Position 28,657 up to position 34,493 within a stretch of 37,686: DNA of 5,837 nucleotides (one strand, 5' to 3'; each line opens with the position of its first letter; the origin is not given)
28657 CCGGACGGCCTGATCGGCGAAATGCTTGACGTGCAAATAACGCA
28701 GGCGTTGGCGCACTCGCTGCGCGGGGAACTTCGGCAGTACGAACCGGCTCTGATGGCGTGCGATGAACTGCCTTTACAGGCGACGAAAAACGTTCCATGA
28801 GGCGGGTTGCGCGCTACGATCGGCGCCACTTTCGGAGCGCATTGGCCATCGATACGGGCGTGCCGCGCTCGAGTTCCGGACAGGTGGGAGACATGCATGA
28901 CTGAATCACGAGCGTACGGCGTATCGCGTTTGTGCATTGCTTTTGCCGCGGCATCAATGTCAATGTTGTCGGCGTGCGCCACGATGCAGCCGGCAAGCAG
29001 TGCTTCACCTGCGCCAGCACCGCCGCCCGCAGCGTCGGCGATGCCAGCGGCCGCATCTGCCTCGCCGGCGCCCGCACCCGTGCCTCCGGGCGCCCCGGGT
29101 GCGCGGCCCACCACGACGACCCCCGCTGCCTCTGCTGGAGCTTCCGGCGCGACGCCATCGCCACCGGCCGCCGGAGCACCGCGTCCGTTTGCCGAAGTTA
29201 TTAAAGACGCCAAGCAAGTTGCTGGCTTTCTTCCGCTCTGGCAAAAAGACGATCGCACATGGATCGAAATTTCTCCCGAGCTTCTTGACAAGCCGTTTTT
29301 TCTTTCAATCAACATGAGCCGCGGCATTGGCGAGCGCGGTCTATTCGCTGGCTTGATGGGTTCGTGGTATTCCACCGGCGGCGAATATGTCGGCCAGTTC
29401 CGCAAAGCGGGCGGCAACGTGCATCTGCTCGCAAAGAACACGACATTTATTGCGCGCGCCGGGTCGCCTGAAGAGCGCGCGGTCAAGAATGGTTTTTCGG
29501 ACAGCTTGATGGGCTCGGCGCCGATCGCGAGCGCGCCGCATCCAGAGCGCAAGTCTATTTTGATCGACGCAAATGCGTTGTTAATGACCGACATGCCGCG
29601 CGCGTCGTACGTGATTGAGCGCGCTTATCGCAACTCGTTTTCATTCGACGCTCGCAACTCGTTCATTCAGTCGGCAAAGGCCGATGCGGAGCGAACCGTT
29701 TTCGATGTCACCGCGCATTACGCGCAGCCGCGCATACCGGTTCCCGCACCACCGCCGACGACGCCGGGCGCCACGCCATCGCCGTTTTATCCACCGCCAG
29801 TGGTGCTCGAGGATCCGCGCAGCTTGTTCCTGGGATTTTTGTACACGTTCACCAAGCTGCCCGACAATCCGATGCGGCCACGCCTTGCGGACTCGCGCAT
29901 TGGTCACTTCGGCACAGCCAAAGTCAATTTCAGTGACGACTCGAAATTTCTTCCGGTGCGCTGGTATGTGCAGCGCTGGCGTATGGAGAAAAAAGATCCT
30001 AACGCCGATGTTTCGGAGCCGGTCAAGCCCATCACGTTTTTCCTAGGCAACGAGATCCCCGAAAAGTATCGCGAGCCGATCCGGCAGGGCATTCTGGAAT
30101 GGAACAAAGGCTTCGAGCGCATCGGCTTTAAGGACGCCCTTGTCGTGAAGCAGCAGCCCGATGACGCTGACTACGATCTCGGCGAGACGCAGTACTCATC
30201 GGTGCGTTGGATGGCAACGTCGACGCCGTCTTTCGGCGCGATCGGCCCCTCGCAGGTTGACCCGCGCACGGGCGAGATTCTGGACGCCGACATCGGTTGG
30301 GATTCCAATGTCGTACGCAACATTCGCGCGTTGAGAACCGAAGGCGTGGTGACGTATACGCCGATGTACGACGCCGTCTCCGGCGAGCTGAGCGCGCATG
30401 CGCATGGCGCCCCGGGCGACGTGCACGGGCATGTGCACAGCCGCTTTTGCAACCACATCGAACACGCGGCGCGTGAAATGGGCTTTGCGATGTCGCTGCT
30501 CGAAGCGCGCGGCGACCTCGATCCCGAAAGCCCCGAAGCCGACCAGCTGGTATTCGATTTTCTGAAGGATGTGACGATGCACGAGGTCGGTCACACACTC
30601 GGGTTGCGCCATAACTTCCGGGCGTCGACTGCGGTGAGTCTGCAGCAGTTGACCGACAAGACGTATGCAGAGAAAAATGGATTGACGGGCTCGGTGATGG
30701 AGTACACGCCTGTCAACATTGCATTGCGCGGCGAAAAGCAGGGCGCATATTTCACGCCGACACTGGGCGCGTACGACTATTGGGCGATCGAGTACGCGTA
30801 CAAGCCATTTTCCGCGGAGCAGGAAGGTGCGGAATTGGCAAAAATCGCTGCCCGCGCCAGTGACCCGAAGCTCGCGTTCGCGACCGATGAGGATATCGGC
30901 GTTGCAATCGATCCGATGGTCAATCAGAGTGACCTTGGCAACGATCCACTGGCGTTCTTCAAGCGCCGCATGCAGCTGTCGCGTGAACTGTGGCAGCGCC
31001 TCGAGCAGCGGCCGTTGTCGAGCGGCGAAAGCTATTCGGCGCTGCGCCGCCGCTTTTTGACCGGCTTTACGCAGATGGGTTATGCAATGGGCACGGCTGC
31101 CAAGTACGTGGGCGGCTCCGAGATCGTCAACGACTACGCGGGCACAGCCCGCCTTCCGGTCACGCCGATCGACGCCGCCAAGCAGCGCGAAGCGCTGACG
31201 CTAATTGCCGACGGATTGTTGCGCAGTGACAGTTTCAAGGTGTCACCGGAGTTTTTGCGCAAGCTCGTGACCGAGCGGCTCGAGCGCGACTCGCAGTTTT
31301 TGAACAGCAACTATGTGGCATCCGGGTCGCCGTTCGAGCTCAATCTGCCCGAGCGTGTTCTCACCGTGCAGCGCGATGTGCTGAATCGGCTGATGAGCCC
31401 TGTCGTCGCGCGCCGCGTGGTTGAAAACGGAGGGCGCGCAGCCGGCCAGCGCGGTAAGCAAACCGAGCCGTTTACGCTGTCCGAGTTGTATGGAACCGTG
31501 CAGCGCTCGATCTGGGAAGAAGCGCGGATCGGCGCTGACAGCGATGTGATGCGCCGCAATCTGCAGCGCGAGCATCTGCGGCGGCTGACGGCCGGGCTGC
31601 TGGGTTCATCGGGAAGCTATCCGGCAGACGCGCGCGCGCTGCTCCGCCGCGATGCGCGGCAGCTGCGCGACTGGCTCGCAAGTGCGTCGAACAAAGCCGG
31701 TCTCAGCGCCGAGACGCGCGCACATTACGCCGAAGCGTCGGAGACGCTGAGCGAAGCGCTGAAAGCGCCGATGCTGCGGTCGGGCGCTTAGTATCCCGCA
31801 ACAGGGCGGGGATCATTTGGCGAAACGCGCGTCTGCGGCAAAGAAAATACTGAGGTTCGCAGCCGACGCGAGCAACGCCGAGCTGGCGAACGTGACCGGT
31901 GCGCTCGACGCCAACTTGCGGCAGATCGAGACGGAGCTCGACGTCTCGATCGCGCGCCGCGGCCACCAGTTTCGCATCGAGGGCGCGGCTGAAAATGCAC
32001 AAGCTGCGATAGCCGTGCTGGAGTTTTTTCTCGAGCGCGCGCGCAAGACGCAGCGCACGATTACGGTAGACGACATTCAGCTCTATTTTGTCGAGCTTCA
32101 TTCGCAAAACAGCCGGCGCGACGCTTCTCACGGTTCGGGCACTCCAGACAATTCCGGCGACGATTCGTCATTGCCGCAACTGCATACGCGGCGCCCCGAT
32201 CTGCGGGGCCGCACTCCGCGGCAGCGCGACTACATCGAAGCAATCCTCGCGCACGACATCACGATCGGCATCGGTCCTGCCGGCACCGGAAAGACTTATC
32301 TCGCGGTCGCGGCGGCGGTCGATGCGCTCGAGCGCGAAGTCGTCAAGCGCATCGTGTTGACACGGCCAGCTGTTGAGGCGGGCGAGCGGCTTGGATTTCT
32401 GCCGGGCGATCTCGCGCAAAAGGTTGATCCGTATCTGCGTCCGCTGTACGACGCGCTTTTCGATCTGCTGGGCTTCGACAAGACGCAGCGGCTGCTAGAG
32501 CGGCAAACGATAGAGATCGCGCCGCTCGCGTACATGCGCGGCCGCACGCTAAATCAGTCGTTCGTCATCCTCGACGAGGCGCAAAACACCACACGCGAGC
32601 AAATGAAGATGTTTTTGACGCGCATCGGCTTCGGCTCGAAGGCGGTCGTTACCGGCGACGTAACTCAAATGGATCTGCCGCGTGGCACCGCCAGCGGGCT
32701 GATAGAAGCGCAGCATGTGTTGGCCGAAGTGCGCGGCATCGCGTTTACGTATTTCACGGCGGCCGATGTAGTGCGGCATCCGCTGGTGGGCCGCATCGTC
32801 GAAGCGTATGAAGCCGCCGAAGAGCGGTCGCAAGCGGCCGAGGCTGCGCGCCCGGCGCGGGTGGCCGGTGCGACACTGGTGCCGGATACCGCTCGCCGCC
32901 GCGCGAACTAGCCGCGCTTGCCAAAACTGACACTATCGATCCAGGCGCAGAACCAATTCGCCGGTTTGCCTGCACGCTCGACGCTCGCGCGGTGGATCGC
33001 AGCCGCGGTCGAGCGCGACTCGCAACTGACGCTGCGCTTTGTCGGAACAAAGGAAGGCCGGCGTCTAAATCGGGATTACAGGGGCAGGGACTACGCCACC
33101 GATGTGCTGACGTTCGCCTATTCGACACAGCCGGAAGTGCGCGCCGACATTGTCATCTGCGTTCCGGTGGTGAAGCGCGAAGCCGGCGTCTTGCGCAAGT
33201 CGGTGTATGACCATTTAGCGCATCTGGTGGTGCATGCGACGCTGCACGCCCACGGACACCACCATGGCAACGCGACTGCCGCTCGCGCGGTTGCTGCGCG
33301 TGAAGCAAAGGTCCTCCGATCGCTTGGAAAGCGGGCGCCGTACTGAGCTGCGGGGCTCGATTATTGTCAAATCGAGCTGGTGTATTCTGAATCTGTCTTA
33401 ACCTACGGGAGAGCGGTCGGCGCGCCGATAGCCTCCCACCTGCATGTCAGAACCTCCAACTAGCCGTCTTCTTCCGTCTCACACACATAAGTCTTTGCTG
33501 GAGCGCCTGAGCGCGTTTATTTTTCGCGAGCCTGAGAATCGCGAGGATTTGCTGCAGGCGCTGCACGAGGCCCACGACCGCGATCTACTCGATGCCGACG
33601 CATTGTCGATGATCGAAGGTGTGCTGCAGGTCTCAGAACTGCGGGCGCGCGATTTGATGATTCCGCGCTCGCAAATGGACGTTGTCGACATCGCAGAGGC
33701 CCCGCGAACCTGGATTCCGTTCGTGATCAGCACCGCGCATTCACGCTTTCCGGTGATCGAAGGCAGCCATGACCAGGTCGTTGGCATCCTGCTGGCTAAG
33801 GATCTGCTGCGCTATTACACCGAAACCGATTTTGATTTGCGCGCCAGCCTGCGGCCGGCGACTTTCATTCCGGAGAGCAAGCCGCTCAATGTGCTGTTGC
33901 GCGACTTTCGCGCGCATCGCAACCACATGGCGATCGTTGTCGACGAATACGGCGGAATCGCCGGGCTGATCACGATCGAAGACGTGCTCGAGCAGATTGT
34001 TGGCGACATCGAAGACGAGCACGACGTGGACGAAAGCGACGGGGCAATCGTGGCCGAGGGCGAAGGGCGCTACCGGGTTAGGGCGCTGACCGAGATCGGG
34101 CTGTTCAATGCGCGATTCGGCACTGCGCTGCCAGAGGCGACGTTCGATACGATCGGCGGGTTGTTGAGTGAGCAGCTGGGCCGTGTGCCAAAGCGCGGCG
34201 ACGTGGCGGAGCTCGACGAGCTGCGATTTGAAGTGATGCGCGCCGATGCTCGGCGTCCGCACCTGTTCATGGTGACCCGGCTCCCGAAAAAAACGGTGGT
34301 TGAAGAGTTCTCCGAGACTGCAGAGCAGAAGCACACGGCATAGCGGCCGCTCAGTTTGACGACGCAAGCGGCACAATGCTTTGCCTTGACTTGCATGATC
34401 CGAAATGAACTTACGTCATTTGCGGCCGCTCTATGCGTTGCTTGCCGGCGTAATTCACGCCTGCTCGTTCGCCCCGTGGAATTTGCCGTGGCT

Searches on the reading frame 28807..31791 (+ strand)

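Call 8: search_protein_families(library=pfam, proteins=[window:28807-31791:+], max_evalue=0.001)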
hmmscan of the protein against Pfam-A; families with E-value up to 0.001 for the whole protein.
window:28807-31791:+ (994 aa): 3 families
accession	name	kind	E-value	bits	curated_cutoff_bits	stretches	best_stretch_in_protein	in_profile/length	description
PF16313.11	DUF4953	-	1.1e-77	261.7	24.2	1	576-906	3-313/316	Met-zincin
PF17148.9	DUF5117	-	1.7e-24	87.1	27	1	193-396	6-189/189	Domain of unknown function (DUF5117)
PF17162.9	DUF5118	-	9.9e-05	22.5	27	1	125-165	1-42/50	Domain of unknown function (DUF5118)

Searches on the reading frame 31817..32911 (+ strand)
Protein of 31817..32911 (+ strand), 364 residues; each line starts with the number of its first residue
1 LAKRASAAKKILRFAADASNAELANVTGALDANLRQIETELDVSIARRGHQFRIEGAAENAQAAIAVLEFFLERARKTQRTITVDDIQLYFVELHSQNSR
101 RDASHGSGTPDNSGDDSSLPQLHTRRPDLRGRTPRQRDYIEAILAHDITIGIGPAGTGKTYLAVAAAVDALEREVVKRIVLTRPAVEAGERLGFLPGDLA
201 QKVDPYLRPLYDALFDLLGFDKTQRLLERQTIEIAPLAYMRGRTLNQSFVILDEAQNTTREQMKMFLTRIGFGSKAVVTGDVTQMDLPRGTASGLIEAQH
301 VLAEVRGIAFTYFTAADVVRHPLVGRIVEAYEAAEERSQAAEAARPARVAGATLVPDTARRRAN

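Call 8: search_protein_families(library=pfam, proteins=[window:31817-32911:+], max_evalue=0.001)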
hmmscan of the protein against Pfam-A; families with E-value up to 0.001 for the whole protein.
window:31817-32911:+ (364 aa): 6 families
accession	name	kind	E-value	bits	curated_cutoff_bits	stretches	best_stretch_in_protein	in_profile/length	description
PF02562.22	PhoH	-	6.2e-96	320.2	27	1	129-332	2-205/205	PhoH-like protein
PF13604.12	AAA_30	-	2.7e-10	40.8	27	1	134-286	4-129/191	AAA domain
PF13245.12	AAA_19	-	1.7e-07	31.9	25.1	1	136-285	1-129/134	AAA domain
PF00270.35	DEAD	-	1.5e-05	25.2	26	1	133-184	1-53/167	DEAD/DEAH box helicase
PF13481.12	AAA_25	-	4.4e-05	23.6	27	1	128-171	14-58/195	AAA domain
PF13401.12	AAA_22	-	0.00015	22.5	27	0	150-266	9-104/130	AAA domain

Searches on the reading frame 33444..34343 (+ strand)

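Call 8: search_protein_families(library=pfam, proteins=[window:33444-34343:+], max_evalue=0.001)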
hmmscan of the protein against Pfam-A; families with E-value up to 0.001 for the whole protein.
window:33444-34343:+ (299 aa): 3 families
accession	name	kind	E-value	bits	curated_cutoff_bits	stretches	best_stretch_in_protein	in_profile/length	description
PF21917.1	NMB0537_N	-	1.2e-18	66.9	23.9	1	28-63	1-36/36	N-terminal region of NMB0537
PF03471.22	CorC_HlyC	-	2e-18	66.6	27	1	205-279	3-79/81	Transporter associated domain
PF00571.33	CBS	-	2.7e-12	47.2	24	1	137-186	7-56/57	CBS domain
